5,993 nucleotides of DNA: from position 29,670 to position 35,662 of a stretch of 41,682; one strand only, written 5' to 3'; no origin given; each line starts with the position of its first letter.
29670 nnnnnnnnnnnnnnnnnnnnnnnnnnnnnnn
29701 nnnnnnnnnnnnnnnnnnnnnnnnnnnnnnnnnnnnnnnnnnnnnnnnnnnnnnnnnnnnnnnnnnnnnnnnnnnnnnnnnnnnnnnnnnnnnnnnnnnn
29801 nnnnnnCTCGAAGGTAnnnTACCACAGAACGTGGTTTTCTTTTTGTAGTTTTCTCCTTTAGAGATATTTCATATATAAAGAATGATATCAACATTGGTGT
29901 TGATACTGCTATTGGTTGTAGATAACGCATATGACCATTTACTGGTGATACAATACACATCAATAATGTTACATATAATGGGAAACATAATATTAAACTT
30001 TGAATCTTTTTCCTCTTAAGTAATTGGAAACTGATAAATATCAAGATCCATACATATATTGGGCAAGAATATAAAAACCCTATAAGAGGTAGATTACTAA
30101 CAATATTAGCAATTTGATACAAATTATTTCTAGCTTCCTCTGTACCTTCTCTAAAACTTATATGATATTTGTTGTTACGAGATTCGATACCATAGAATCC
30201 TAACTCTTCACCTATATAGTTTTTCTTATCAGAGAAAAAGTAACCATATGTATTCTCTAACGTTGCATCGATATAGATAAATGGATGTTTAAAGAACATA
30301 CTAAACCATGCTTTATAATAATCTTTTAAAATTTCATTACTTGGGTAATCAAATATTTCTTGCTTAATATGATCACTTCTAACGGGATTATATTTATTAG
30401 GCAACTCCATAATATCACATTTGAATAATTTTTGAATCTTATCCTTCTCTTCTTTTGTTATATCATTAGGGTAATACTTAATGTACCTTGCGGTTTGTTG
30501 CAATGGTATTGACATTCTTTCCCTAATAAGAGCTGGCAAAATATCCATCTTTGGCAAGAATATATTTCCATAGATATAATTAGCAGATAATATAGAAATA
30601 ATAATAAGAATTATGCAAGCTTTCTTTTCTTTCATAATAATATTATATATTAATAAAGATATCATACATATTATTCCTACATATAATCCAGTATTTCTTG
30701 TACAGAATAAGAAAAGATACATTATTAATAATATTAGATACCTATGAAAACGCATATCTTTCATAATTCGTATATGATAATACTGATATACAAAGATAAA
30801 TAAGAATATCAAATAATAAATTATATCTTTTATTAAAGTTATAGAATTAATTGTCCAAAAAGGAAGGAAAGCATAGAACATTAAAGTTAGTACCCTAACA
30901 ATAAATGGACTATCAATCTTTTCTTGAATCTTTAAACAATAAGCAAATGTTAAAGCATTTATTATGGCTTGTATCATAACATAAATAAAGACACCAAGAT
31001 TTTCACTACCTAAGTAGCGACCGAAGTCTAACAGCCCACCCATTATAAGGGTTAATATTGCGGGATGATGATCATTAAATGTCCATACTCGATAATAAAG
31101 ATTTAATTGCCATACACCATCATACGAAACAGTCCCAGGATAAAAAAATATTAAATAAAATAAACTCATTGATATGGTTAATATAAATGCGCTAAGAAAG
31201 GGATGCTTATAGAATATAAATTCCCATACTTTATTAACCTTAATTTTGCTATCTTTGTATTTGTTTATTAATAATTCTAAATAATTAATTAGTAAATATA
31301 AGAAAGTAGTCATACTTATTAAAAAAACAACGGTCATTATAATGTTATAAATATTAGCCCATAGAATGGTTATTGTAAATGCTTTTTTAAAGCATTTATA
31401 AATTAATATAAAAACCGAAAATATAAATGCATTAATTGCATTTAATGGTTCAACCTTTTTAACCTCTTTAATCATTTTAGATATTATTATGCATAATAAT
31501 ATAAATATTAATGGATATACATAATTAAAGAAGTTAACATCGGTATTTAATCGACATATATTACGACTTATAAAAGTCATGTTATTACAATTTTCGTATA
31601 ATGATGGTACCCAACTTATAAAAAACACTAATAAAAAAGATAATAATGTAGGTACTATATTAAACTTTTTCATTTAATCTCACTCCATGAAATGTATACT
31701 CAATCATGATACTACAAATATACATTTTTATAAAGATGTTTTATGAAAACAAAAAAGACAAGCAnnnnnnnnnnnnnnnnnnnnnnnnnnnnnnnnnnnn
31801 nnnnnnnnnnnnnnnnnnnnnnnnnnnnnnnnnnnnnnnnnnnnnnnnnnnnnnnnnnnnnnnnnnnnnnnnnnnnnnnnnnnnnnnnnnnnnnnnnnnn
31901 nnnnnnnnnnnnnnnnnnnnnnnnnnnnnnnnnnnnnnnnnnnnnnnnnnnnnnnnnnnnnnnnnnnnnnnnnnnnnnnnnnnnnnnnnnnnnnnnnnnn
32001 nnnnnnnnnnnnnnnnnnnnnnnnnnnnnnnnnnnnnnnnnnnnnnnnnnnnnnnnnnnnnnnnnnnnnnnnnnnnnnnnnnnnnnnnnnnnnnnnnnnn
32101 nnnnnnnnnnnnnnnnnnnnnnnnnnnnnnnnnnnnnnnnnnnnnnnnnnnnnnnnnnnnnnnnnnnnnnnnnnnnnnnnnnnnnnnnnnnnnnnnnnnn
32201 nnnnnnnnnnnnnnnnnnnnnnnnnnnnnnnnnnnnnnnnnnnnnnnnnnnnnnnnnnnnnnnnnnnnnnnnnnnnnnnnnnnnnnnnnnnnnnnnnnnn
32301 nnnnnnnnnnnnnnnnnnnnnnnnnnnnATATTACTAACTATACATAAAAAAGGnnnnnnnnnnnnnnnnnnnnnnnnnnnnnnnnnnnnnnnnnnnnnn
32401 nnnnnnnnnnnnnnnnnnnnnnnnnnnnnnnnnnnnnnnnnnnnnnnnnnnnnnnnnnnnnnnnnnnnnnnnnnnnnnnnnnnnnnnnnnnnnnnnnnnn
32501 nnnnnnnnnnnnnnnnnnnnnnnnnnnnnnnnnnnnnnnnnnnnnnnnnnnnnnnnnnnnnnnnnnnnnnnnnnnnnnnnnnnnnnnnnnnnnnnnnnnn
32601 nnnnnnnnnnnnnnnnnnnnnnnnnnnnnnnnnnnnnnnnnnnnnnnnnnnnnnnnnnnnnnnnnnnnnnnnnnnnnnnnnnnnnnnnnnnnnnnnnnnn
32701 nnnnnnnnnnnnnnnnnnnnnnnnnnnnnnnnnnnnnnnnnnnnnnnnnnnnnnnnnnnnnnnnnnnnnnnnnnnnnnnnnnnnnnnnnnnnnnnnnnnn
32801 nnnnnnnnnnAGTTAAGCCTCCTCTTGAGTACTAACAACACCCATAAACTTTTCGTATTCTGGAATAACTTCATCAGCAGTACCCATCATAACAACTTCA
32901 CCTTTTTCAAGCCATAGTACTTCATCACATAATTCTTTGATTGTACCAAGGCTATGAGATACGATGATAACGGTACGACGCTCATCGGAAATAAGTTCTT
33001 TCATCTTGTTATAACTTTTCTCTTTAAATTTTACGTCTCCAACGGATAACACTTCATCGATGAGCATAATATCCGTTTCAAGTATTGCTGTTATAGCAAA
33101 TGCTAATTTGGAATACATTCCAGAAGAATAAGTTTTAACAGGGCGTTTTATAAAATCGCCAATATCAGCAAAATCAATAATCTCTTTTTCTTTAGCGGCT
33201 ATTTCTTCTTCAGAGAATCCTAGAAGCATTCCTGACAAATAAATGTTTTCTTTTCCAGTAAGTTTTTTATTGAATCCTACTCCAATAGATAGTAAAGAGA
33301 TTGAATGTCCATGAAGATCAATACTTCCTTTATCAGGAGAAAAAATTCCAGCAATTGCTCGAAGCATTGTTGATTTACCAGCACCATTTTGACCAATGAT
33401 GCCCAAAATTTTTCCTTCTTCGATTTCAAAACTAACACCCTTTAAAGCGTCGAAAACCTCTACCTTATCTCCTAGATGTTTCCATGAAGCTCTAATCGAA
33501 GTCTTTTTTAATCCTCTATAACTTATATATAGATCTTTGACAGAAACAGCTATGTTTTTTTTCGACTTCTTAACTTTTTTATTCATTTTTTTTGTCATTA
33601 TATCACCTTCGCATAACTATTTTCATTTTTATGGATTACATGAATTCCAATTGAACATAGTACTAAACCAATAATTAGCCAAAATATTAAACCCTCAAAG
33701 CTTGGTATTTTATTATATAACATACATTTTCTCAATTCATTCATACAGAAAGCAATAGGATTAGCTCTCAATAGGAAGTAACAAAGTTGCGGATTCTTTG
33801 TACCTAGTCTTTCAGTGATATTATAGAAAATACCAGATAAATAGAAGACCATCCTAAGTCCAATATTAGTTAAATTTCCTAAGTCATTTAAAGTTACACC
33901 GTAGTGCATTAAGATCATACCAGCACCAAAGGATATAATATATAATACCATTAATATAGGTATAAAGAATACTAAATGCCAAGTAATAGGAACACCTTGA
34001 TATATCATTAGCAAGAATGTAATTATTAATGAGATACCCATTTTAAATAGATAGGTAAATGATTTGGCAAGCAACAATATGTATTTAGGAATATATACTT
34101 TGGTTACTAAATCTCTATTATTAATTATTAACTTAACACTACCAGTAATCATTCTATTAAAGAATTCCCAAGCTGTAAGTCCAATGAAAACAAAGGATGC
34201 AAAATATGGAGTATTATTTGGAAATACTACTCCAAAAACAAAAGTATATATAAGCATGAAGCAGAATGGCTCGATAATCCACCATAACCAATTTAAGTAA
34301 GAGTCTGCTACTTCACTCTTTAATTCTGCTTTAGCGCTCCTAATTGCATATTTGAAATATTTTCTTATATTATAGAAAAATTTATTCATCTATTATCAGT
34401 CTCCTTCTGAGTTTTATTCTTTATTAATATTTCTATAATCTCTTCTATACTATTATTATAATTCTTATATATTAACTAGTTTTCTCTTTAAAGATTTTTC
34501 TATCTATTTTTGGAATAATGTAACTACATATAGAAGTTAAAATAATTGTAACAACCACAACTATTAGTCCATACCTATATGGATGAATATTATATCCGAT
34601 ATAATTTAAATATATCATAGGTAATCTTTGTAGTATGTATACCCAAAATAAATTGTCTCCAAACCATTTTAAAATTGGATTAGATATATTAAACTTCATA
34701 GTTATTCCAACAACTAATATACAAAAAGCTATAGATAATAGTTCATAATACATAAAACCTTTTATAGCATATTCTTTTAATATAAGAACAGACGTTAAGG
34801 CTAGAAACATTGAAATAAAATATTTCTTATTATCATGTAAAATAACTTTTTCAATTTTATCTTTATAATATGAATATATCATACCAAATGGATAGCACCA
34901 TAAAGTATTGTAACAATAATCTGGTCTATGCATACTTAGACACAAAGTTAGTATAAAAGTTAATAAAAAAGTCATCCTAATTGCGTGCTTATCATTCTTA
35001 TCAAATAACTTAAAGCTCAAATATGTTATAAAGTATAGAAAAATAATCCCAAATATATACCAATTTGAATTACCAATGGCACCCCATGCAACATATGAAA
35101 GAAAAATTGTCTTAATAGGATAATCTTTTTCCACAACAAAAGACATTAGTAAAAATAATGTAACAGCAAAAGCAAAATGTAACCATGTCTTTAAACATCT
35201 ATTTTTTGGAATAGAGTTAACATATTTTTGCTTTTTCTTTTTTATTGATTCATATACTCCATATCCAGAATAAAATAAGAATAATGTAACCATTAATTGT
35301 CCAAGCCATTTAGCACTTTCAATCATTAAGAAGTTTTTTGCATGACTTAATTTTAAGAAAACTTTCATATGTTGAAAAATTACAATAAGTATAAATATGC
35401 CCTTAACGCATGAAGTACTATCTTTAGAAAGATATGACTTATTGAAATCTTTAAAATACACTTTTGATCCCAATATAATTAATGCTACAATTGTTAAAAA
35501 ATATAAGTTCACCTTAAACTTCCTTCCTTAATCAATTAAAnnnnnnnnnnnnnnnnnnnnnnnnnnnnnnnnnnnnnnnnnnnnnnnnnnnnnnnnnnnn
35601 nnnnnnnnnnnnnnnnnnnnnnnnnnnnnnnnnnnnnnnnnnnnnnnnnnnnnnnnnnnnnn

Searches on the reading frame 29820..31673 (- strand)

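Call 14: search_protein_families(library=pfam, max_evalue=0.001, proteins=[window:29820-31673:-])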
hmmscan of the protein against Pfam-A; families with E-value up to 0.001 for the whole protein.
window:29820-31673:- (618 aa): 1 family
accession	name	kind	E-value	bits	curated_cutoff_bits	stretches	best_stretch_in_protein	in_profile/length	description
PF19484.4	DUF6020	-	6.3e-61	206.9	28.3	1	199-604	182-595/604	Family of unknown function (DUF6020)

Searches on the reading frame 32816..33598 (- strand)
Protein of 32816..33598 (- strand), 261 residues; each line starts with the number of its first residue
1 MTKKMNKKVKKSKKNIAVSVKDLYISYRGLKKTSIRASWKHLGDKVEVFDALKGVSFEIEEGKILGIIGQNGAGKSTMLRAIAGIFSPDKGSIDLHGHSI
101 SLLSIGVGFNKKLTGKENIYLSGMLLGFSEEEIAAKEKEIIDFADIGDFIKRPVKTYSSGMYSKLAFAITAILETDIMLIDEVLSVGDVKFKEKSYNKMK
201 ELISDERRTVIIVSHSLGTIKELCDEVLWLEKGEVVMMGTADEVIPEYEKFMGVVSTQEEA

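Call 14: search_protein_families(library=pfam, max_evalue=0.001, proteins=[window:32816-33598:-])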
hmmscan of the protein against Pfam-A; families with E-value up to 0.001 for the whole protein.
window:32816-33598:- (261 aa): 6 families
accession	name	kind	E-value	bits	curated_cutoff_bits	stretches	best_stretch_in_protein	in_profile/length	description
PF00005.33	ABC_tran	-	5.3e-22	79.3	25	1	52-183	1-135/137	ABC transporter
PF13555.12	AAA_29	-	1.4e-05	25.2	27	1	54-90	14-50/61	P-loop containing region of AAA domain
PF13476.12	AAA_23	-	9.9e-05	23.5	27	1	54-90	12-47/201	AAA domain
PF02463.25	SMC_N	-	0.00012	22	40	0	63-86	25-48/220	RecF/RecN/SMC N terminal domain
PF13304.12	AAA_21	-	0.00015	22.4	27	1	65-108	2-45/304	AAA domain, putative AbiEii toxin, Type IV TA system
PF13175.12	AAA_15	-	0.00073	19.7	32.1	1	53-158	15-126/374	AAA ATPase domain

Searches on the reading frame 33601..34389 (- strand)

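Call 15: search_protein_families(library=pfam, max_evalue=0.001, proteins=[window:33601-34389:-])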
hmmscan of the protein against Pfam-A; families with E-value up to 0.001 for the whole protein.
window:33601-34389:- (263 aa): 1 family
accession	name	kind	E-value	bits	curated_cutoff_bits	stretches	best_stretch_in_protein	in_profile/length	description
PF01061.29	ABC2_membrane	-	6e-10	39.5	26.9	1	20-223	8-210/211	ABC-2 type transporter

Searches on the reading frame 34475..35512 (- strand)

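Call 15: search_protein_families(library=pfam, max_evalue=0.001, proteins=[window:34475-35512:-])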
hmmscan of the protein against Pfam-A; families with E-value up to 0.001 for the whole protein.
window:34475-35512:- (346 aa): 1 family
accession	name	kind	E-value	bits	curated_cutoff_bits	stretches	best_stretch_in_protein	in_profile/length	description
PF01757.29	Acyl_transf_3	-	8.9e-16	58.3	31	1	35-329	6-324/326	Acyltransferase domain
